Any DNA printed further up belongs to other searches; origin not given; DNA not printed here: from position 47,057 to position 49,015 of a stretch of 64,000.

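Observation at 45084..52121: AraC-linked operon of fused MFS/spermidine-synthase, SagB-type tandem nitroreductase and secreted S9 peptidase with 4-bp overlaps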

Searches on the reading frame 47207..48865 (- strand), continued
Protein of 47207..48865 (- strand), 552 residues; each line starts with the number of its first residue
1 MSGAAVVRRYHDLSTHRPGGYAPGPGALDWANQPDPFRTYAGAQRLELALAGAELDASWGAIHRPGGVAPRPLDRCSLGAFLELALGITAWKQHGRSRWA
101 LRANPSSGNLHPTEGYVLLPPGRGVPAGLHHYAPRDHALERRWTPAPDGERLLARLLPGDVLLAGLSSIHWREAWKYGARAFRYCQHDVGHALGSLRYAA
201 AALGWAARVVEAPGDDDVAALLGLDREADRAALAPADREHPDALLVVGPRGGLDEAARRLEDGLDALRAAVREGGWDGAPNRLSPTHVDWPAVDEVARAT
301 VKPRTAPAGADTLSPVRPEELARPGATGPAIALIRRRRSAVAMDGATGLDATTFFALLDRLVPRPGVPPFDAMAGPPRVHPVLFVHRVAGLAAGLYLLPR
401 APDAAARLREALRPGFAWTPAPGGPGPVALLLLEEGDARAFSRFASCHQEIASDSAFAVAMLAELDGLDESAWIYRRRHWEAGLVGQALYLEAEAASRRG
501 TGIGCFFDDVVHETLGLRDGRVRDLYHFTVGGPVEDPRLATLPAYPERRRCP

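Call 18: search_solved_structures(query=window:47207-48865:-, max_evalue=1, show_alignments=2)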
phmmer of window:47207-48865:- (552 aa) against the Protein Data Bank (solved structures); distinct sequences matched with E-value up to 1: 7.
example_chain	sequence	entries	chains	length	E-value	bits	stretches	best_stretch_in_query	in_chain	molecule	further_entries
3eo7_A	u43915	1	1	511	8.8e-23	84.3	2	5-228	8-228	Putative Nitroreductase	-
8pz5_A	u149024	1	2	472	0.016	17.4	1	100-226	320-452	SagB-type dehydrogenase domain protein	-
5lq4_B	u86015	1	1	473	0.016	17.4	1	100-226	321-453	CyaGox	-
5lq4_A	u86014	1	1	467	0.016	17.4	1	100-226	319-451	CyaGox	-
7ly5_B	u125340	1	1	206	0.28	13.3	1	101-140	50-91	BmdC, oxidase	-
7ly7_B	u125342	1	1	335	0.81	11.8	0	101-140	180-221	BmdC, Oxidase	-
7ly4_A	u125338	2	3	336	0.81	11.8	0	101-140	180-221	BmdC, Oxidase | BmdC, NRPS oxidase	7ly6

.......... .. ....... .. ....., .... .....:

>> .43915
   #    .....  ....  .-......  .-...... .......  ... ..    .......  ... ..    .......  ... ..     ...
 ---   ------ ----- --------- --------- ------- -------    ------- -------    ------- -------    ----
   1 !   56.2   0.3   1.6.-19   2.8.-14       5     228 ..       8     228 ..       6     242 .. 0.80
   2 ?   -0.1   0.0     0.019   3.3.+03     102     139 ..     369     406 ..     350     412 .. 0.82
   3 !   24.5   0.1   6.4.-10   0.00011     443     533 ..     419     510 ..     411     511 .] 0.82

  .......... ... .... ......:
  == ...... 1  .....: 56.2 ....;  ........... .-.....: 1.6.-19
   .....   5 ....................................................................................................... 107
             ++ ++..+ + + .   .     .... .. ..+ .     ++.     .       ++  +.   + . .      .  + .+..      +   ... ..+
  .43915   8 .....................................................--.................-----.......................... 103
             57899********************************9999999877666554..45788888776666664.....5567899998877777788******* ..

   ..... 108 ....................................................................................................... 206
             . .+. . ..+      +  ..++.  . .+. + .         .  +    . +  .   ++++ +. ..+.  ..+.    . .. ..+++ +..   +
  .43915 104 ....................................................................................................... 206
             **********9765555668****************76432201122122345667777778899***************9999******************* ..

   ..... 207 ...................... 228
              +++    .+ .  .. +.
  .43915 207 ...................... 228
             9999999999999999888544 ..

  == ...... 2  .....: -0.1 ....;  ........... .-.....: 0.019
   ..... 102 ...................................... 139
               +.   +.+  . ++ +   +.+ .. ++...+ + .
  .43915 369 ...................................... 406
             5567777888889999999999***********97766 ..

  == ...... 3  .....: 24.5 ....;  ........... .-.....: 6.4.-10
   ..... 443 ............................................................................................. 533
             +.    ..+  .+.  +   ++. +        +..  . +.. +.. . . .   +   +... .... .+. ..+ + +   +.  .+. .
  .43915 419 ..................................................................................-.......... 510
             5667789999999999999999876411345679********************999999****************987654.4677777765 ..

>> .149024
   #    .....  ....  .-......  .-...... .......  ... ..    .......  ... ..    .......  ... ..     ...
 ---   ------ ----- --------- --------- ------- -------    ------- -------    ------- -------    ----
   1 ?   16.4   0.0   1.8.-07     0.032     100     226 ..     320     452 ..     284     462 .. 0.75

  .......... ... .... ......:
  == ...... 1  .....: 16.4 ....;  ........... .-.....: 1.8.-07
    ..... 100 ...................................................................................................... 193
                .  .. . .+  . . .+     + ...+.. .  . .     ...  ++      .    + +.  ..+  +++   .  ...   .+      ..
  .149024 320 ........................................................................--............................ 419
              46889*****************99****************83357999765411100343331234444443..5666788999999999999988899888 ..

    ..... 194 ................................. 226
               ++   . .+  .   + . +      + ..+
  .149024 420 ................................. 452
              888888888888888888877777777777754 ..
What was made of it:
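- On Ava_2154 / 3EO7-like stand-alone tandem SagB-type flavoproteins: phmmer E 8.8e-23, covering residues 5-228 and 443-533 (call 18).
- Closest known: Azoline dehydrogenases of TOMM/LAP, cyanobactin and NRPS pathways. Same: It keeps the PSxG...E.Y signature and the W-K-Y motif, which aligns with the ThcOx WKY (call 18).
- Checked: The sequence match to 3EO7 covers residues 5-228 and 443-533 (call 18).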

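Call 37: find_encoding_contigs(protein=P0006, flank=8000, max_places=2)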
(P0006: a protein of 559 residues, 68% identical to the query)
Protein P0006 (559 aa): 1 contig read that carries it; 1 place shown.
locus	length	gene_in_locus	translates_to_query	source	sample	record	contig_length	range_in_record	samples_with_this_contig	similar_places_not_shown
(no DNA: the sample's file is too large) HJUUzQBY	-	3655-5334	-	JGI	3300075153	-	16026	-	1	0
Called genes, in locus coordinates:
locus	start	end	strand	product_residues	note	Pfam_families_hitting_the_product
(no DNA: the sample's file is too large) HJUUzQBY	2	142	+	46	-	?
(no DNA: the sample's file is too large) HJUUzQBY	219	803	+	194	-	PF04542:Sigma70_r2, PF08281:Sigma70_r4_2, PF04545:Sigma70_r4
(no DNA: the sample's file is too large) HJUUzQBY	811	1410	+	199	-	-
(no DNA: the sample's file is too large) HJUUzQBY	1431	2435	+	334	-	PF00263:Secretin (faint)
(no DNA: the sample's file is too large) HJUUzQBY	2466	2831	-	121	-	-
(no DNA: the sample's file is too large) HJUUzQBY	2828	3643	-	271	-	-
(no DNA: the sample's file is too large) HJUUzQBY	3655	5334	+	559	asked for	PF00881:Nitroreductase (faint)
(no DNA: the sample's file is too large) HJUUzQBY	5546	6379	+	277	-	PF04055:Radical_SAM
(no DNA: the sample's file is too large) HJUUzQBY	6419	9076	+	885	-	PF00069:Pkinase, PF03109:ABC1 (faint), PF07714:PK_Tyr_Ser-Thr, PF26549:Tricorn_N (faint)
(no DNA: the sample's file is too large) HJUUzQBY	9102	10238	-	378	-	-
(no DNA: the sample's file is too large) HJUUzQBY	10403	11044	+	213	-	PF00486:Trans_reg_C, PF16697:Yop-YscD_cpl, PF00498:FHA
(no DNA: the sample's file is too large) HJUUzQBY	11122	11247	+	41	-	-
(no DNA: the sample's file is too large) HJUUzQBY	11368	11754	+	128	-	-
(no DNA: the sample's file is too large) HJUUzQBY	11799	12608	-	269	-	PF20434:BD-FAE, PF07859:Abhydrolase_3 (faint)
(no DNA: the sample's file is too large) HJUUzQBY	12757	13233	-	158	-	PF01161:PBP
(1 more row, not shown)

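Call 38: find_encoding_contigs(protein=P0038, flank=8000, max_places=2)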
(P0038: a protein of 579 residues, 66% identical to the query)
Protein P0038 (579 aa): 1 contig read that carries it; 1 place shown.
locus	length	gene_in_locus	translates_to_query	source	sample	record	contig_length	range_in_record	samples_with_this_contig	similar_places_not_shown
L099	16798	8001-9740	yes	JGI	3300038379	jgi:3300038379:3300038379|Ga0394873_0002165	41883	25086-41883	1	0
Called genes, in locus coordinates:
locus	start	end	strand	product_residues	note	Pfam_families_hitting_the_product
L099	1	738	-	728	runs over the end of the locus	PF01590:GAF (weak), PF13185:GAF_2, PF13492:GAF_3, PF01590:GAF, PF13185:GAF_2, PF13492:GAF_3 (weak), PF00990:GGDEF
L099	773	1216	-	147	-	PF00034:Cytochrom_C (weak), PF13442:Cytochrome_CBB3 (weak)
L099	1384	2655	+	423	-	PF00324:AA_permease, PF13520:AA_permease_2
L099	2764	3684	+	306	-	PF00248:Aldo_ket_red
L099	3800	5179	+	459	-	PF01212:Beta_elim_lyase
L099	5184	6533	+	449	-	PF02667:SCFA_trans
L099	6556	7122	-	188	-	PF05163:DinB (weak)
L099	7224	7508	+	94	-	-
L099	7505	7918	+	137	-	-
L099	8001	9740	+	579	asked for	PF00881:Nitroreductase (faint)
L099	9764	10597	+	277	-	PF04055:Radical_SAM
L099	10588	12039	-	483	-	PF01593:Amino_oxidase, PF13450:NAD_binding_8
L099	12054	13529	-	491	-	PF07394:DUF1501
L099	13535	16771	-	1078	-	-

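Call 51: search_protein_families(library=padloc, proteins=[window:47207-48865:-], max_evalue=0.001)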
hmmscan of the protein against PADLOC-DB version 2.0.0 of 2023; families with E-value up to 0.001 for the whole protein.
window:47207-48865:- (552 aa): 0 families

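Call 60: predict_structure(alignment_id=A1)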
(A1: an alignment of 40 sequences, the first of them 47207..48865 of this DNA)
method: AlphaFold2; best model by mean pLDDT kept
length: 552 residues; sequences in the alignment: 40
mean_pLDDT: 88.7   pTM: 0.93
mean pLDDT of the five models: 88.7, 88.0, 87.8, 86.4, 83.4
residues with pLDDT >= 90: 356; 70-90: 154; 50-70: 34; < 50: 8
segments of 3 or more residues with pLDDT < 50: 314-319
pLDDT, mean of each block of 10 residues (from residue 1): 92 89 75 79 94 89 91 94 92 81 65 91 91 95 96 92 95 84 93 96 96 97 94 90 96 90 96 94 81 94 81 46 78 79 91 91 89 92 96 96 90 93 74 95 91 95 93 96 95 92 86 89 93 85 74 49
secondary structure, 60 per line:
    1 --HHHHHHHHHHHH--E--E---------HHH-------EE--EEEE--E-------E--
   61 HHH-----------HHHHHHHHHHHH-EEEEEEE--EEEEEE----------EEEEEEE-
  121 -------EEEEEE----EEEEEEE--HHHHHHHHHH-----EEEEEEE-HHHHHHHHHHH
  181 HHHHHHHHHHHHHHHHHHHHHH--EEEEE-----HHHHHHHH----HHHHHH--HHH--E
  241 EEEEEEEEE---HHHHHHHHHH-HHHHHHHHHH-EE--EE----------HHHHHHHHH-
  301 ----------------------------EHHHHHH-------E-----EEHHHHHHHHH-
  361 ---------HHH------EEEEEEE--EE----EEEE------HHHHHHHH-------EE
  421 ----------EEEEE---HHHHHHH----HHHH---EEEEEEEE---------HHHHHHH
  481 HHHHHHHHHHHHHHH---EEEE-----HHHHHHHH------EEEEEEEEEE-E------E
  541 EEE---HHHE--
elements in order: H3-14 E44-47 H75-86 E88-94 E97-102 E113-119 E128-133 E138-144 H147-156 E162-168 H170-202 E205-209 H215-222 H227-232 E240-249 H253-262 H264-273 H291-299 H330-335 H351-359 E379-385 E394-397 H404-411 E431-435 H439-445 H450-453 E457-464 H474-495 E499-502 H508-515 E522-531 E540-543

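Call 63: fold_search(model_id=the predicted structure, library=pdb)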
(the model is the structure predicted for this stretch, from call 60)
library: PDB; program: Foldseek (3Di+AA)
matches with E <= 10: 285; with E <= 0.001: 57
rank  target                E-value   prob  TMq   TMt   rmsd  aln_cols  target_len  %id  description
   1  3eo7                  1.7e-26  1.00  0.64  0.72   8.7       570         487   22  Crystal structure of a putative nitroreductase (ava_2154) from anabaena variabilis atcc 29413 at 1.80 A resolution (released 2008-10-28)
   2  8pz5_A                1.8e-09  1.00  0.32  0.38   4.1       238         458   20  Structure of ThcOx, solved at wavelength 3.099 A (released 2023-10-25)
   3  5lq4_B                5.6e-09  1.00  0.31  0.37   5.7       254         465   20  The Structure of ThcOx, the First Oxidase Protein from the Cyanobactin Pathways (released 2016-11-09)
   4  5lq4_A                6.2e-09  1.00  0.30  0.36   5.0       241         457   19  The Structure of ThcOx, the First Oxidase Protein from the Cyanobactin Pathways (released 2016-11-09)
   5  7ly7_B                5.5e-08  1.00  0.26  0.42  12.0       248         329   18  Crystal structure of the elongation module of the bacillamide NRPS, BmdB, in complex with the oxidase BmdC (released 2022-02-02)
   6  7ly4_A                5.2e-07  1.00  0.27  0.43  11.3       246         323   19  Cryo-EM structure of the elongation module of the bacillamide NRPS, BmdB, in complex with the oxidase, BmdC (released 2022-02-02)
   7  7ly5_B                5.8e-06  1.00  0.25  0.67   9.2       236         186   18  Proteolyzed crystal structure of the bacillamide NRPS, BmdB, in complex with the oxidase BmdC (released 2022-02-02)
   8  3hj9_A                6.4e-06  1.00  0.27  0.64  11.2       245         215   18  Crystal structure of a putative nitroreductase (reut_a1228) from ralstonia eutropha jmp134 at 2.00 A resolution (released 2009-06-16)
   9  3hj9_B                8.5e-06  1.00  0.27  0.66  11.3       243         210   17  Crystal structure of a putative nitroreductase (reut_a1228) from ralstonia eutropha jmp134 at 2.00 A resolution (released 2009-06-16)
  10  3hoi                  2.4e-05  1.00  0.27  0.70   5.6       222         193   18  Crystal structure of FMN-dependent nitroreductase BF3017 from Bacteroides fragilis NCTC 9343 (YP_212631.1) from Bacteroi (released 2009-06-23)
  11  8cqs_A                3.1e-05  1.00  0.26  0.69   5.6       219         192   17  Flavin mononucleotide-dependent nitroreductase B.thetaiotaomicron (BT_0217) (released 2024-03-27)
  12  6grh_C                3.3e-05  1.00  0.25  0.47  11.1       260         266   15  E. coli Microcin synthetase McbBCD complex with truncated pro-MccB17 bound (released 2019-01-30)
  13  4g8s_B                3.5e-05  1.00  0.20  0.57  14.2       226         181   15  Crystal Structure Of a Putative Nitroreductase from Geobacter sulfurreducens PCA (Target PSI-013445) (released 2012-08-08)
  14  8cqs_B                3.9e-05  1.00  0.27  0.69   5.6       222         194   17  Flavin mononucleotide-dependent nitroreductase B.thetaiotaomicron (BT_0217) (released 2024-03-27)
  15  8uc3_A                4.1e-05  1.00  0.20  0.56   9.7       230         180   16  Cryo-EM structure of the AlbAB cyclodipeptide oxidase enzyme filament (released 2024-05-15)
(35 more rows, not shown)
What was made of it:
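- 47207..48865 (-): Stand-alone SagB-type tandem nitroreductase-fold flavoenzyme, 552 aa (Ava_2154 / PDB 3EO7 family). The N-terminus does not look like a signal peptide. 3EO7 match E 8.8e-23 by sequence (call 18) and E 1.7e-26 by fold over the full length (calls 60, 63).
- On Ava_2154 / 3EO7-like stand-alone tandem SagB-type flavoproteins: Foldseek E 1.7e-26 over 570 aligned columns (calls 60, 63).
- Closest known: Ava_2154 'putative nitroreductase' of Anabaena variabilis. Same: It matches over the full length by sequence (E 8.8e-23, call 18) and by fold (E 1.7e-26, TM 0.64/0.72, call 63).
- Closest known: Azoline dehydrogenases of TOMM/LAP, cyanobactin and NRPS pathways. Same: These enzymes are the next-best fold matches (call 63).
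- Checked: The AlphaFold model (pLDDT 88.7, pTM 0.93, call 60) matches the single-chain pseudodimer 3EO7 over its full length (Foldseek E 1.7e-26, call 63).
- The N-terminal half is structurally closest to the peptide azoline oxidases ThcOx, BmdC and McbC (call 63).
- Tried and rejected: The duplication was established from the structure instead (calls 60, 63).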

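Call 68: list_cluster_members(proteins=[window:47207-48865:-, window:48862-51090:-, window:45084-47210:-, P0121])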
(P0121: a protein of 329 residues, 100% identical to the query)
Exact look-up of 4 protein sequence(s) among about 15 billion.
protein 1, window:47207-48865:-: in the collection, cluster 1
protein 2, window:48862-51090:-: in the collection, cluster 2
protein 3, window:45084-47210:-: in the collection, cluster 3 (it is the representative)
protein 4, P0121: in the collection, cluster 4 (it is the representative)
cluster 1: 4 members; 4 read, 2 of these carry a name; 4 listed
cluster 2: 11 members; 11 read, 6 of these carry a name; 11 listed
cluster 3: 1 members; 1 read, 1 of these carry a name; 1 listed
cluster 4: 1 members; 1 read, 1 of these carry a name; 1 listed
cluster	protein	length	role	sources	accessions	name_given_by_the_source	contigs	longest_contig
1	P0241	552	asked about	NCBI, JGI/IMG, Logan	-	SagB-type dehydrogenase family enzyme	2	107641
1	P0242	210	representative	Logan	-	-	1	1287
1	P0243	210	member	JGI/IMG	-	hypothetical protein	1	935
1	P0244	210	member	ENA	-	-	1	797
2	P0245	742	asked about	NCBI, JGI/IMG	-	predicted membrane-bound spermidine synthase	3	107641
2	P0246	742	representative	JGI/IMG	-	spermidine synthase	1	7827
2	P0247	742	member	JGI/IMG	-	predicted membrane-bound spermidine synthase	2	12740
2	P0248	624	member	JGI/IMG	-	hypothetical protein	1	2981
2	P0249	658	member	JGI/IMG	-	hypothetical protein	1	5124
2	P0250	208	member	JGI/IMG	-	spermidine synthase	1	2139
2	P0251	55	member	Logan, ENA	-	-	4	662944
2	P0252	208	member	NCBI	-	-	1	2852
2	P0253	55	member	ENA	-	-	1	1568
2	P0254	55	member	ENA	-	-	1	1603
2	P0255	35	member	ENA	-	-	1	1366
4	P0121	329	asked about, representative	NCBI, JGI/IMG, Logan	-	AraC-like DNA-binding protein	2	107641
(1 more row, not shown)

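Call 72: search_protein_families(library=pfam, alignment_id=A2, max_evalue=0.00001)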
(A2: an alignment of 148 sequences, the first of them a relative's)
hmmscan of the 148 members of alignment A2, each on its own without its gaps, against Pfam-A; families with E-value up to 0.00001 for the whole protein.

A. member 1, L001:8619-9965:+ (448 aa): 1 family
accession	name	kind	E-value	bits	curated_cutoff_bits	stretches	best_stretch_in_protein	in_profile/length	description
PF01212.27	Beta_elim_lyase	-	3.6e-63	214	27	1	49-308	1-248/288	Beta-eliminating lyase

B. families by the number of members that match (of 148 scanned): 164 families (the first 25 are shown)
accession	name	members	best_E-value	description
PF13424.12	TPR_12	6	1.6e-38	Tetratricopeptide repeat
PF07719.23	TPR_2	6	3e-27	Tetratricopeptide repeat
PF13181.12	TPR_8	6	1.1e-18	Tetratricopeptide repeat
PF00515.34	TPR_1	5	1.1e-24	Tetratricopeptide repeat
PF17874.7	TPR_MalT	5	6.7e-16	MalT-like TPR region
PF13374.12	TPR_10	5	1.4e-15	Tetratricopeptide repeat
PF13176.12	TPR_7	5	1.6e-15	Tetratricopeptide repeat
PF13428.12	TPR_14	5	3.7e-13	Tetratricopeptide repeat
PF01988.24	VIT1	4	1.5e-72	VIT family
PF14559.12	TPR_19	4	1.1e-10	Tetratricopeptide repeat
PF07721.20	TPR_4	4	2.6e-10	Tetratricopeptide repeat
PF13432.12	TPR_16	4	2.5e-09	Tetratricopeptide repeat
PF14938.12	SNAP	4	2.8e-09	Soluble NSF attachment protein, SNAP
PF13414.12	TPR_11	3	1.3e-08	TPR repeat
PF13431.12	TPR_17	3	6.3e-07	Tetratricopeptide repeat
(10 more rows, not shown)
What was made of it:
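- The 148 immediate neighbours hit 164 Pfam families; the commonest are TPR (6 of 148) and VIT1 (4 of 148) (call 72).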
